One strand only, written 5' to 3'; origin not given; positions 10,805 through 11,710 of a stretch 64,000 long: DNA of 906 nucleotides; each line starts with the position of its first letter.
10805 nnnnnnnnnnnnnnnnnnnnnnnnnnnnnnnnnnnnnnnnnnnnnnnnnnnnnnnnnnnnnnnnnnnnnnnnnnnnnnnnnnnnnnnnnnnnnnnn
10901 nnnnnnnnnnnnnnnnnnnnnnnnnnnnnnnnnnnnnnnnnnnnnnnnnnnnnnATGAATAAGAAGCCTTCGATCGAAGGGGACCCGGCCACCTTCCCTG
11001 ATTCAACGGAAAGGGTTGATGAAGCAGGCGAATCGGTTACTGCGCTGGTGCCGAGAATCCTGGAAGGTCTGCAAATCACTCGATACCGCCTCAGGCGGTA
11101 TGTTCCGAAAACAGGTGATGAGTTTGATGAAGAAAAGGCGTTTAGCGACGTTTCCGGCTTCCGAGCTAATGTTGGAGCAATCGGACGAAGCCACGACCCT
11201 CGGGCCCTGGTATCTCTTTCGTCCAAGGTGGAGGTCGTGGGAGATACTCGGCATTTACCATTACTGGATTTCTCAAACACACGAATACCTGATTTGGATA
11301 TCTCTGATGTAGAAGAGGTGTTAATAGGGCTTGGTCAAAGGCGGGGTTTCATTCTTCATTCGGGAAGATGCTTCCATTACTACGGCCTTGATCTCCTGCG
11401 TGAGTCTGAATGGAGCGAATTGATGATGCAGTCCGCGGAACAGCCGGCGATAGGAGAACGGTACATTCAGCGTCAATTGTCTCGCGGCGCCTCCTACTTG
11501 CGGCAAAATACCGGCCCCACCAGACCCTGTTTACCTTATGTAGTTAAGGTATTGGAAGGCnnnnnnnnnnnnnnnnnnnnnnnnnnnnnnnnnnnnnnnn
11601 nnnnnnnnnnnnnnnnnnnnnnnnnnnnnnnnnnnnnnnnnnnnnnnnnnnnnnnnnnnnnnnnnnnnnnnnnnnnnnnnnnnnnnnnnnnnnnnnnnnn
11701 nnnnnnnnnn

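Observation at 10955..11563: Low-GC orphan ORF sandwiched between two tRNA-Ser genes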

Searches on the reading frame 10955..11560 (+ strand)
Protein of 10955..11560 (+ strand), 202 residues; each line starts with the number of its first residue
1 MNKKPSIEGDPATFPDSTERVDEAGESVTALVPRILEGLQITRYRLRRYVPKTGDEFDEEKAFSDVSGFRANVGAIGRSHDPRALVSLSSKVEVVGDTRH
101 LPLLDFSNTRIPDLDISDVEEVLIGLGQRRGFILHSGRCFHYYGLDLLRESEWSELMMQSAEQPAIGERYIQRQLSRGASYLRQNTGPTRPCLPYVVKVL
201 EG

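Call 6: search_protein_families(library=pfam, proteins=[window:10955-11560:+], max_evalue=10)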
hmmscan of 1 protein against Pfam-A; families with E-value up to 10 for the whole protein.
window:10955-11560:+ (202 aa): 1 family
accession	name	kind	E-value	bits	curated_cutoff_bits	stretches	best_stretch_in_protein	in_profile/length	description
PF24387.1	AEP-like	-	9.6e-17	61.5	27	1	81-186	18-123/133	Archaeo-eukaryotic primase 1D-like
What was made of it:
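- On Pfam PF24387 AEP-like: 61.5 bits against 27, E 9.6e-17 (call 6).
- Closest known: Pfam PF24387. Same: Direct member: 61.5 bits against a cut-off of 27, residues 81-186 (call 6).
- Checked: The protein matches Pfam PF24387 AEP-like at E = 9.6e-17, 61.5 bits against a cut-off of 27 (call 6).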

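Call 7: search_protein_families(library=ncbifam, proteins=[window:10955-11560:+], max_evalue=10)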
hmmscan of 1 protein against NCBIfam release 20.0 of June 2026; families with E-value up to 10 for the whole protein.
window:10955-11560:+ (202 aa): 0 families

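Call 8: search_protein_families(library=phrogs, proteins=[window:10955-11560:+], max_evalue=1)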
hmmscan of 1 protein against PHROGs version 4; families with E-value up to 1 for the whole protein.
window:10955-11560:+ (202 aa): 0 families

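Call 9: search_protein_families(library=padloc, proteins=[window:10955-11560:+], max_evalue=1)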
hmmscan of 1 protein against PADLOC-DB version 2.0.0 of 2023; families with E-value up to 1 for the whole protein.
window:10955-11560:+ (202 aa): 0 families
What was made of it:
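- On Known anti-phage defence systems (PADLOC-DB v2): 0 families at E of 1 or less (call 9).
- Closest known: Thoeris. Different: The AEP-like protein matches no PADLOC model (call 9).
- Tried and rejected: NCBIfam, PHROGs and PADLOC scans of the protein gave no hits (calls 7-9).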

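Call 10: search_solved_structures(query=window:10955-11560:+, max_evalue=10, show_alignments=2)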
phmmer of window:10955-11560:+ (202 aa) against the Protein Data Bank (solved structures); distinct sequences matched with E-value up to 10: 0.

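Call 11: find_homologous_proteins(query=window:10955-11560:+)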
Query window:10955-11560:+ (202 aa): 2 proteins with E <= 0.001 among 203 candidates.
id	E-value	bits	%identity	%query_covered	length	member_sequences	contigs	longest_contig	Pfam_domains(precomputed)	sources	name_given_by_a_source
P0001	9.2e-130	448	100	100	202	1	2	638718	PF24387.2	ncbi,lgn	ncbi:MAG: hypothetical protein WD603_02070 [Patescibacteria group bacterium]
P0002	1.0e-76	275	69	90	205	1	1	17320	PF24387.2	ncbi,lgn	-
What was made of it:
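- On Pfam PF24387 AEP-like: The precomputed Pfam label is the same for P0001 (call 11).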

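Call 18: find_encoding_contigs(protein=P0002, flank=10000)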
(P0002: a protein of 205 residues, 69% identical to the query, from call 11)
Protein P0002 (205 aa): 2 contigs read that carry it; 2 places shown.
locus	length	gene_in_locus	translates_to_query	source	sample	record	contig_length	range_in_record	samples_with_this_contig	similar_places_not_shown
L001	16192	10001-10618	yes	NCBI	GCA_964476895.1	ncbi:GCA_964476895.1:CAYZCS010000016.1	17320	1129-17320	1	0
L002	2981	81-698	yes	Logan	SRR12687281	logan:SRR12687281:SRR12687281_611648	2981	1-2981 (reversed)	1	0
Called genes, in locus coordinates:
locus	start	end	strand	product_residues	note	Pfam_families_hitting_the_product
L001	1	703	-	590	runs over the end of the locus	PF01807:Zn_ribbon_DnaG, PF08275:DNAG_N, PF01751:Toprim, PF13155:Toprim_2, PF13662:Toprim_4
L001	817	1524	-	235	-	-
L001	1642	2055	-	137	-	-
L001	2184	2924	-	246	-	PF02683:DsbD_TM (weak)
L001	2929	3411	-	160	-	PF00085:Thioredoxin (weak)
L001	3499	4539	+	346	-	-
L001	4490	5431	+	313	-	-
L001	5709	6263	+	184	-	-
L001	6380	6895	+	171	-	-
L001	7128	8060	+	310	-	PF01699:Na_Ca_ex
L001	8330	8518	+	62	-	-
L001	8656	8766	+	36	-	-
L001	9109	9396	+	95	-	PF04545:Sigma70_r4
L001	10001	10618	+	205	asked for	PF24387:AEP-like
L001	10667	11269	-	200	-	-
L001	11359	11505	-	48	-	-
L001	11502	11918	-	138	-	-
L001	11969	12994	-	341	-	-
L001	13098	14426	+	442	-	PF02878:PGM_PMM_I, PF02879:PGM_PMM_II, PF02880:PGM_PMM_III, PF00408:PGM_PMM_IV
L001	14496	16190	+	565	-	?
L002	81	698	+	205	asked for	PF24387:AEP-like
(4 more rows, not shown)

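Call 19: find_encoding_contigs(protein=P0001, flank=10000)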
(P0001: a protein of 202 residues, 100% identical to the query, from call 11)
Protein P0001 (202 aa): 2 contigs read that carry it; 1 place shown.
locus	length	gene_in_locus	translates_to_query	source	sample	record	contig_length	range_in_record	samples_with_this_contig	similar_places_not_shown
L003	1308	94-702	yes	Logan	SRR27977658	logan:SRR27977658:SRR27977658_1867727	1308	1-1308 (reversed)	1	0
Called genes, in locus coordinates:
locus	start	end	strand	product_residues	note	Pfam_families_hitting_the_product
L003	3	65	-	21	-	?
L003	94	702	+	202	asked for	PF24387:AEP-like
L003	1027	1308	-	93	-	?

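Call 23: search_protein_representatives(alignment_id=A1)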
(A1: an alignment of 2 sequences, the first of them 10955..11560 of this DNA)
Query: 2 sequences, 205 profile positions. Proteins with E-value up to 0.001 (for the whole library): 647; up to 1e-10: 96; up to 1e-30: 2. The best 150 are listed.
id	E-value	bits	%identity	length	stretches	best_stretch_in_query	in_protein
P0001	2.9e-123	425.3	-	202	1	1-201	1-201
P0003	3.3e-36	141.0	-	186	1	31-201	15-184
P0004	2.2e-30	122.0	-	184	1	30-201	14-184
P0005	3.3e-30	121.4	-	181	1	32-198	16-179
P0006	1.3e-28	116.2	-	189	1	24-201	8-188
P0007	6.5e-24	100.9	-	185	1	32-198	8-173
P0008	3.2e-19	85.5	-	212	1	76-203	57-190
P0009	2.4e-18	82.7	-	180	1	51-198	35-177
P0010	5.1e-18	81.6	-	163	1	87-198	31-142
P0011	9.0e-18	80.8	-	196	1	95-198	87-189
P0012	2.0e-17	79.7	-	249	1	71-200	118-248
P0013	3.2e-17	79.0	-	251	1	74-204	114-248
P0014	6.8e-17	77.9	-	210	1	81-200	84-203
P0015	7.9e-17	77.7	-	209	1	83-198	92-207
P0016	8.2e-17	77.7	-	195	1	44-198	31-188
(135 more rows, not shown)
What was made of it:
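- Checked: It belongs to a family of about 650 representatives at 50% identity (call 23).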

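Call 28: find_related_loci(query=A3, collection=genome_contigs, flank=4000)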
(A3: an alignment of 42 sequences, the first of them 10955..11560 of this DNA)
Query A3 (202 aa) in genome_contigs; peptide patterns used: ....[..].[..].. (x = any residue, [..] = any of these).
45 stretches matched a pattern; 35 encode a relative of the query (tblastn E <= 1e-3); 35 distinct loci.
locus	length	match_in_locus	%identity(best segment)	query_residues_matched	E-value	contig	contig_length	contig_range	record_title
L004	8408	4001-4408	34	51-200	2e-20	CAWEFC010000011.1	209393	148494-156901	MAG: uncultured Acidobacteriota bacterium isolate MFD03044.bin.2.66 genome assembly, contig: contig_13848, whole genome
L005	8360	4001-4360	36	82-200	7e-19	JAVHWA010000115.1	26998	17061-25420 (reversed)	MAG: Acidobacteriota bacterium isolate BP_23 scaffold_2259989, whole genome shotgun sequence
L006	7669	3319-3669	36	85-200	1e-18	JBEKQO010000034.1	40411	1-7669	MAG: Terriglobia bacterium isolate SPRUCE 48 SPRUCE_48_34, whole genome shotgun sequence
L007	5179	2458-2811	36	81-197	4e-18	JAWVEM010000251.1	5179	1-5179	MAG: Blastocatellia bacterium isolate BP_43 scaffold_1005401, whole genome shotgun sequence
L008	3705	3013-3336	38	93-201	2e-17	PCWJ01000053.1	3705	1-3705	MAG: Candidatus Nealsonbacteria bacterium CG11_big_fil_rev_8_21_14_0_20_37_68 CG11_8_21_14_0.20_scaffold_29508_c, whole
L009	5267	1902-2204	37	100-201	4e-17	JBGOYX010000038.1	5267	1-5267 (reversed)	MAG: Candidatus Paceibacteria bacterium isolate OBJ_0618_130150_33 k141_4099630_length_5267_cov_11.0008, whole genome sh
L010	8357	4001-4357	36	83-200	1e-16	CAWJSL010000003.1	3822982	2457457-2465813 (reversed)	MAG: uncultured Acidobacteriaceae bacterium isolate MFD01231.bin.1.45 genome assembly, contig: contig_9140, whole genome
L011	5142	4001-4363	35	86-200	4e-16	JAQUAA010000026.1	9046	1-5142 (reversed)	MAG: Candidatus Paceibacterota bacterium isolate STC_73 NODE_19022_length_9046_cov_2.478529_Sandtown_C, whole genome sho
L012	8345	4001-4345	32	86-200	9e-16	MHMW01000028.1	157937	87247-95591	MAG: Candidatus Portnoybacteria bacterium RBG_19FT_COMBO_36_7 RBG_13_scaffold_8, whole genome shotgun sequence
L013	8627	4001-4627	29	3-200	7e-22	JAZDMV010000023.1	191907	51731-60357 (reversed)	MAG: bacterium isolate MEGAHIT-group-0.677 k141_13355337, whole genome shotgun sequence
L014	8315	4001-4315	38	96-200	3e-15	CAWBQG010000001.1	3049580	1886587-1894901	MAG: uncultured Acidobacteriaceae bacterium isolate MFD01828.bin.1.38 genome assembly, contig: contig_12963, whole genom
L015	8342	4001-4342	36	85-197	4e-15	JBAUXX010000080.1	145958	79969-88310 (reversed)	MAG: Candidatus Sulfotelmatobacter sp. isolate MFD10074_ilm_asm_bin4 k127_20613, whole genome shotgun sequence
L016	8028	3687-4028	36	85-197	8e-15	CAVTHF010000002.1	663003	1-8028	MAG: uncultured Acidobacteriota bacterium isolate MFD06085.bin.1.183 genome assembly, contig: contig_11250, whole genome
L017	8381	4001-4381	29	72-200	1e-14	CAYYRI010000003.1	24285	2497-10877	MAG TPA_asm: uncultured Candidatus Saccharibacteria bacterium isolate SRP118108_co5_558 genome assembly, contig: NODE_17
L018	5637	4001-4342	35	85-197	3e-14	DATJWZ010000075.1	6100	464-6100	MAG TPA_asm: Candidatus Eisenbacteria bacterium isolate SMAG_U15113 k141_3489759, whole genome shotgun sequence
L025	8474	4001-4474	31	37-194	2e-14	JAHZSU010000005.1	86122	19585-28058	Ornithinimicrobium laminariae strain Arc0846-15 seq5, whole genome shotgun sequence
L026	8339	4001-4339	34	88-200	2e-11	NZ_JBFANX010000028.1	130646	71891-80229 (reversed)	Amycolatopsis sp. NPDC049691 NPDC049691_52_A10.ctg-0028, whole genome shotgun sequence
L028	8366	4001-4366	36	74-191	4e-11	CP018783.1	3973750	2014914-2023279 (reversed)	Curtobacterium pusillum strain AA3 chromosome, complete genome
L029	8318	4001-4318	36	82-186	4e-11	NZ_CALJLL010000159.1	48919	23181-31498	MAG: uncultured Nocardioides sp. isolate SRR1506984_bin.84_CONCOCT_v1.1_MAG ERZ761607.756, whole genome shotgun sequence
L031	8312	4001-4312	31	94-197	7e-11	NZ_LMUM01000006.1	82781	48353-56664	Acidobacterium sp. S8 NODE_20_length_82723_cov_9.779856, whole genome shotgun sequence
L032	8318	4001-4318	34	82-186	7e-10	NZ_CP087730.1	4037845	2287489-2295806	Knoellia locipacati strain SLM-625 chromosome, complete genome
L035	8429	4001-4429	29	53-187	2e-9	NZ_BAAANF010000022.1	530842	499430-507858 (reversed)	Kribbella yunnanensis strain JCM 14307 sequence22, whole genome shotgun sequence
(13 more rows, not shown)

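Call 32: search_protein_families(library=pfam, proteins=[L005:2513-3562:+, L005:1576-2505:+, L026:6019-7416:-, L026:5108-6019:-, L026:4356-5105:-, L026:3115-3582:+, L026:2357-3103:+, L015:2562-3302:+, L016:2725-3324:+, L026:3593-4342:+], max_evalue=0.01)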
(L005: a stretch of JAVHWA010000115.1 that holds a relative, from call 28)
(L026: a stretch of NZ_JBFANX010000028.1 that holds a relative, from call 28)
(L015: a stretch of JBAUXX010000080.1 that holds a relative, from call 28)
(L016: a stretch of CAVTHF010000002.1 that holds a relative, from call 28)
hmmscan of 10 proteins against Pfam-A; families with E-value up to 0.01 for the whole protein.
L005:2513-3562:+ (350 aa): 0 families

L005:1576-2505:+ (310 aa): 1 family
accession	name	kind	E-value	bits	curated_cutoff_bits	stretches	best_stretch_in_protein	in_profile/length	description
PF25680.1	Mom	-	1.4e-21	77.5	27.1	1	100-290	6-190/202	Mom protein family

L026:6019-7416:- (466 aa): 4 families
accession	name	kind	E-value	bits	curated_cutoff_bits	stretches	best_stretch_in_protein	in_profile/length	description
PF13289.12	SIR2_2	-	4.8e-24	85.5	24.5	1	106-237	3-134/141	SIR2-like domain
PF18185.7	STALD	-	4.7e-08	33.2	24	1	381-416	132-167/211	Sir2- and TIR-associating SLOG family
PF18306.6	LDcluster4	-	0.00016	21.8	26.3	1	353-405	73-124/151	SLOG cluster4 family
PF18171.6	LSDAT_prok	-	0.0023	17.7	25.4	1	373-415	122-164/195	SLOG in TRPM, prokaryote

L026:5108-6019:- (304 aa): 3 families
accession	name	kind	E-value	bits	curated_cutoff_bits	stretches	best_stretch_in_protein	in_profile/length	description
PF02481.21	DNA_processg_A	-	1.1e-51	175.4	29.6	1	88-269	6-189/212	DNA recombination-mediator protein A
PF18306.6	LDcluster4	-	3.9e-10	40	26.3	1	126-184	3-62/151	SLOG cluster4 family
PF20271.3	CATASP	-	0.0088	16.4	29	0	5-65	25-84/86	CATRA-Associated Small Protein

L026:4356-5105:- (250 aa): 1 family
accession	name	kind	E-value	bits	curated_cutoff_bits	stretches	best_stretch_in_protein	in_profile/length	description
PF00156.33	Pribosyltran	-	2.7e-05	24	26.3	1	166-222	75-130/158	Phosphoribosyl transferase domain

L026:3115-3582:+ (156 aa): 2 families
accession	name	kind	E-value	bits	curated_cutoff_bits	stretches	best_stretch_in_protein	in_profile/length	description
PF00293.34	NUDIX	-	5.3e-23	82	21.1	1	19-130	3-118/134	NUDIX domain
PF14815.12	NUDIX_4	-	1.6e-07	31.5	35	1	24-136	3-104/113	NUDIX domain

L026:2357-3103:+ (249 aa): 8 families
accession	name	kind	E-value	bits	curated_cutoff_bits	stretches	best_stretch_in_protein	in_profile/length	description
PF19319.4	DUF5919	-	1.2e-06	28.8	23.5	1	124-246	18-159/161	Domain of unknown function (DUF5919)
PF01381.28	HTH_3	-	7e-05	23.2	23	1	8-43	1-36/55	Helix-turn-helix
PF13384.12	HTH_23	-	0.00023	21.3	24.6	1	12-38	13-39/50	Homeodomain-like domain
PF13560.12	HTH_31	-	0.00033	21.3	27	1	7-55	5-51/64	Helix-turn-helix domain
PF12728.13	HTH_17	-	0.00076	20.1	27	1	17-47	2-32/51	Helix-turn-helix domain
PF13542.12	HTH_Tnp_ISL3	-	0.0046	16.8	27.4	0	12-38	23-48/51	Helix-turn-helix domain of transposase family ISL3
PF13518.12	HTH_28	-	0.0049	17.4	25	0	14-42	10-38/52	Helix-turn-helix domain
PF00356.27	LacI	-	0.0049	17.1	27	0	18-58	1-41/46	Bacterial regulatory proteins, lacI family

L015:2562-3302:+ (247 aa): 0 families

L016:2725-3324:+ (200 aa): 0 families

L026:3593-4342:+ (250 aa): 1 family
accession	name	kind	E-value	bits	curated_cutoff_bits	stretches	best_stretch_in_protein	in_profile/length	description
PF24387.1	AEP-like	-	3.6e-30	104.9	27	1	123-234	11-122/133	Archaeo-eukaryotic primase 1D-like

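Call 33: search_protein_families(library=padloc, proteins=[L005:2513-3562:+, L005:1576-2505:+, L026:6019-7416:-, L026:5108-6019:-, L026:4356-5105:-, L026:3115-3582:+, L026:2357-3103:+, L015:2562-3302:+, L016:2725-3324:+, L026:3593-4342:+], max_evalue=0.01)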
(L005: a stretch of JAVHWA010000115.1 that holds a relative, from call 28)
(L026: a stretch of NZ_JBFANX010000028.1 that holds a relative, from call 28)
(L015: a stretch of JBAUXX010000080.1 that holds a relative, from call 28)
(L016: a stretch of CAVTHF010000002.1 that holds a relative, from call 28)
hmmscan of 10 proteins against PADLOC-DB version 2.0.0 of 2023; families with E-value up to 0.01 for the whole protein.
L005:2513-3562:+ (350 aa): 0 families

L005:1576-2505:+ (310 aa): 0 families

L026:6019-7416:- (466 aa): 16 families
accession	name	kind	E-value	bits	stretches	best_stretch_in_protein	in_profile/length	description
PDLC00407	ThsA1|ThsA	-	8.6e-68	227.1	1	3-441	4-455/478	STALD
PDLC00409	ThsA1|ThsA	-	9.8e-46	154.1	1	4-245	6-237/242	STALD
PDLC04968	PDC-S25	-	1.3e-22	78.5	1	95-274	130-310/517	-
PDLC00412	ThsA1|ThsA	-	2.4e-22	77.5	1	169-416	1-267/314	STALD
PDLC02184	Dsr2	-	3.3e-18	63.2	1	8-202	12-213/1222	-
PDLC03856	LmuA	-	7e-17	59.7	1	23-237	19-241/433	-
PDLC04967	PDC-S25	-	5.3e-10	36.9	1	96-220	141-262/528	-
PDLC00416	ThsA1|ThsA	-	7.8e-08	30.2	1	242-295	3-61/226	STALD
PDLC04093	SIR2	-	6.7e-05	20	0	105-129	153-177/395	-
PDLC04082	SIR2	-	6.7e-05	19.9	0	11-49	8-46/345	-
PDLC04083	SIR2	-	0.00017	18.6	0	7-43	3-39/371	-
PDLC04087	SIR2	-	0.00027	17.9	0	105-127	134-156/343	-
PDLC02419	Aga_SIR2-PNTD1-PNTD2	-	0.00061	16.6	0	92-123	105-140/558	Class I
PDLC02420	Aga_SIR2-PNTD1-PNTD2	-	0.00088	15.6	1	89-147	114-182/1010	Class I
PDLC04088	SIR2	-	0.0024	15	0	99-129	169-199/390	-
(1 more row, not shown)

L026:5108-6019:- (304 aa): 3 families
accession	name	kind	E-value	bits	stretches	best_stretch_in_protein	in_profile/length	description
PDLC03961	ShosA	-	2.4e-53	179.4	1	69-300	57-294/303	-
PDLC03927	PsyrA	-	2.1e-28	97.5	1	62-273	62-278/398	-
PDLC02997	ShosA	-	2.2e-20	71.2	1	93-265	99-271/327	-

L026:4356-5105:- (250 aa): 2 families
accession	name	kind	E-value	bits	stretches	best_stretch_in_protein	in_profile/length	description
PDLC03962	ShosT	-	3.8e-07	28.2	1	175-224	167-217/237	-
PDLC03928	PsyrT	-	0.00081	15.8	1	170-219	635-685/689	-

L026:3115-3582:+ (156 aa): 1 family
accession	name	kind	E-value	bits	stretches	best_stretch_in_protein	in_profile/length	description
PDLC04899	PDC-S07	-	4.4e-14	50.3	1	19-137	8-119/135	-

L026:2357-3103:+ (249 aa): 7 families
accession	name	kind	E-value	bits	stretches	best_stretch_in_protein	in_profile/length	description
PDLC03949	RmrA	-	3.8e-05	20.7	1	5-67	4-66/363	-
PDLC04142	capH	-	0.00033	19.7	1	3-77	6-76/103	capH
PDLC04133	mad1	-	0.00041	18.6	1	17-46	6-34/60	mads_1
PDLC03948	RmrA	-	0.0012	15.8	1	5-72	10-77/397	-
PDLC03954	RmrA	-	0.0032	14.5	1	5-71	12-78/380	-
PDLC03952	RmrA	-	0.0045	13.9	1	6-61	25-80/395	-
PDLC03951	RmrA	-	0.0049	13.9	1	5-64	10-69/400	-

L015:2562-3302:+ (247 aa): 0 families

L016:2725-3324:+ (200 aa): 0 families

L026:3593-4342:+ (250 aa): 0 families
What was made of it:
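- On Known anti-phage defence systems (PADLOC-DB v2): The same holds for an actinobacterial member (protein 10 in call 33).
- The conserved partners elsewhere are defence-type or DNA-modification genes (calls 32, 33).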

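Call 35: find_homologous_proteins(query=A3, max_evalue=0.00001)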
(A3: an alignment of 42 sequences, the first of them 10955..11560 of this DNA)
Query A3 (42 sequences) (202 aa, profile of the alignment): 45 proteins with E <= 0.00001 among 8000 candidates.
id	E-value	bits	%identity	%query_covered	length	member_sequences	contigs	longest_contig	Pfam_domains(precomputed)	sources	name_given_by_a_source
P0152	1.6e-64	236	38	57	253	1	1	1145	PF24387.2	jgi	jgi:hypothetical protein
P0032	1.7e-63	232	34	55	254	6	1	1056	PF24387.2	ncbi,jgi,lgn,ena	-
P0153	1.9e-63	232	32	73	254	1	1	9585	PF24387.2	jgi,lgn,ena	-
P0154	3.4e-63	231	34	74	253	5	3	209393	PF24387.2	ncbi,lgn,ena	-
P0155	3.0e-61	225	40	57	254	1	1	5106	PF24387.2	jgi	jgi:hypothetical protein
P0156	4.8e-61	224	36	57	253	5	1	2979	PF24387.2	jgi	-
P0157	2.4e-60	222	33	52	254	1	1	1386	PF24387.2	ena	-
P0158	2.5e-60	222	34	57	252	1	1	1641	PF24387.2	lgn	-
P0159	3.8e-60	221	31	52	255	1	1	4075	PF24387.2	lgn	-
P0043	1.9e-59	219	33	58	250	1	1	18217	PF24387.2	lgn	-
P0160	3.0e-59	218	38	59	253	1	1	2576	PF24387.2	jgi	jgi:hypothetical protein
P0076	4.4e-59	218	35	63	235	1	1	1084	PF24387.2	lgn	-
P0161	1.6e-58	216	37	57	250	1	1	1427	PF24387.2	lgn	-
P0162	2.4e-58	215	34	59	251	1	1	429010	PF24387.2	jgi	jgi:hypothetical protein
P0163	2.1e-57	212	34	58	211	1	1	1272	PF24387.2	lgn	-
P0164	3.5e-56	208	37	52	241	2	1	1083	PF24387.2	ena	-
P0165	5.8e-56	208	35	71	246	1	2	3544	PF24387.2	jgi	jgi:hypothetical protein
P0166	2.6e-55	205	38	60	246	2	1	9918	PF24387.2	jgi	jgi:hypothetical protein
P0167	8.9e-55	204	30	55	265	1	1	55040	PF24387.2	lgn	-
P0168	5.8e-54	201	31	55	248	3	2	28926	PF24387.2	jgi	-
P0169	2.1e-53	199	32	50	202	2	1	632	PF24387.2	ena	-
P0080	2.3e-53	199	32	66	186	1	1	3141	PF24387.2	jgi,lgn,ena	-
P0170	6.2e-53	198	34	57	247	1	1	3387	PF24387.2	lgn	-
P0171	2.7e-50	189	30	57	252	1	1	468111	PF24387.2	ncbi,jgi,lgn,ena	jgi:hypothetical protein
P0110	7.6e-50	188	34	62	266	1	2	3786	PF24387.2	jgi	jgi:hypothetical protein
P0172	1.5e-49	187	41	52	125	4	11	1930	PF24387.2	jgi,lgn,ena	-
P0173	2.2e-49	186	28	58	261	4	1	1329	PF24387.2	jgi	-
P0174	2.3e-48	183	29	65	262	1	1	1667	PF24387.2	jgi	jgi:hypothetical protein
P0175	6.5e-48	181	31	51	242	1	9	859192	PF24387.2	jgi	jgi:hypothetical protein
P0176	1.5e-47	180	26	92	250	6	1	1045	PF24387.2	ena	-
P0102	4.3e-47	179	33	58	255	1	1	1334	PF24387.2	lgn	-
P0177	6.7e-47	178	36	43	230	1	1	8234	PF24387.2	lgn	-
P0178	8.2e-46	174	35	52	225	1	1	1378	PF24387.2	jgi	jgi:hypothetical protein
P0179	2.2e-45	173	35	52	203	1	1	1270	PF24387.2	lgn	-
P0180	4.3e-45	172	32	56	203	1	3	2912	PF24387.2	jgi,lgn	jgi:hypothetical protein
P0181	3.2e-43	166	34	56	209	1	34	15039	PF24387.2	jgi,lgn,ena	-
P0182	1.4e-42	164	39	52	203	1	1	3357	PF24387.2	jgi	jgi:hypothetical protein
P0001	2.3e-42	163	100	100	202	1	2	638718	PF24387.2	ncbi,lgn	ncbi:MAG: hypothetical protein WD603_02070 [Patescibacteria group bacterium]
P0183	7.7e-42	161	34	56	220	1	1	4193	PF24387.2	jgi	jgi:hypothetical protein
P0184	3.0e-41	159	32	50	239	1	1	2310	PF24387.2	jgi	jgi:hypothetical protein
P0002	1.1e-40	158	69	90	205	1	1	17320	PF24387.2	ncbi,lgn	-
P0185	3.6e-40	156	35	56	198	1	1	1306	PF24387.2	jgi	jgi:hypothetical protein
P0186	1.1e-35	141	32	61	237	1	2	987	PF24387.2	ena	-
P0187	5.3e-27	113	33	49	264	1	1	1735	PF24387.2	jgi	jgi:hypothetical protein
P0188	6.3e-14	70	38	30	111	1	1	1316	PF24387.2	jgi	jgi:hypothetical protein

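Call 42: predict_structure(alignment_id=A4)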
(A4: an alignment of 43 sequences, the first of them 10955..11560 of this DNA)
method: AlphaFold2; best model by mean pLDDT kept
length: 202 residues; sequences in the alignment: 43
mean_pLDDT: 86.7   pTM: 0.83
mean pLDDT of the five models: 86.7, 84.9, 84.2, 84.0, 82.6
residues with pLDDT >= 90: 132; 70-90: 42; 50-70: 16; < 50: 12
segments of 3 or more residues with pLDDT < 50: 9-19
pLDDT, mean of each block of 10 residues (from residue 1): 53 42 83 94 93 69 87 78 92 97 90 90 98 95 98 98 92 95 93 96 85
secondary structure, 60 per line:
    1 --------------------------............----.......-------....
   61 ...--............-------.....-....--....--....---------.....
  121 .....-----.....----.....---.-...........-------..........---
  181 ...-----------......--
elements in order: H28-38 E43-49 E57-63 H66-77 E85-89 E91-94 E97-100 E103-106 H116-125 E131-135 E140-144 H150-160 H168-177 E181-183 E195-200
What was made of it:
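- On AEP superfamily (fold): Model pLDDT 86.7 (call 42).
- Fold: AlphaFold model with pLDDT 86.7 and pTM 0.83 (call 42).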
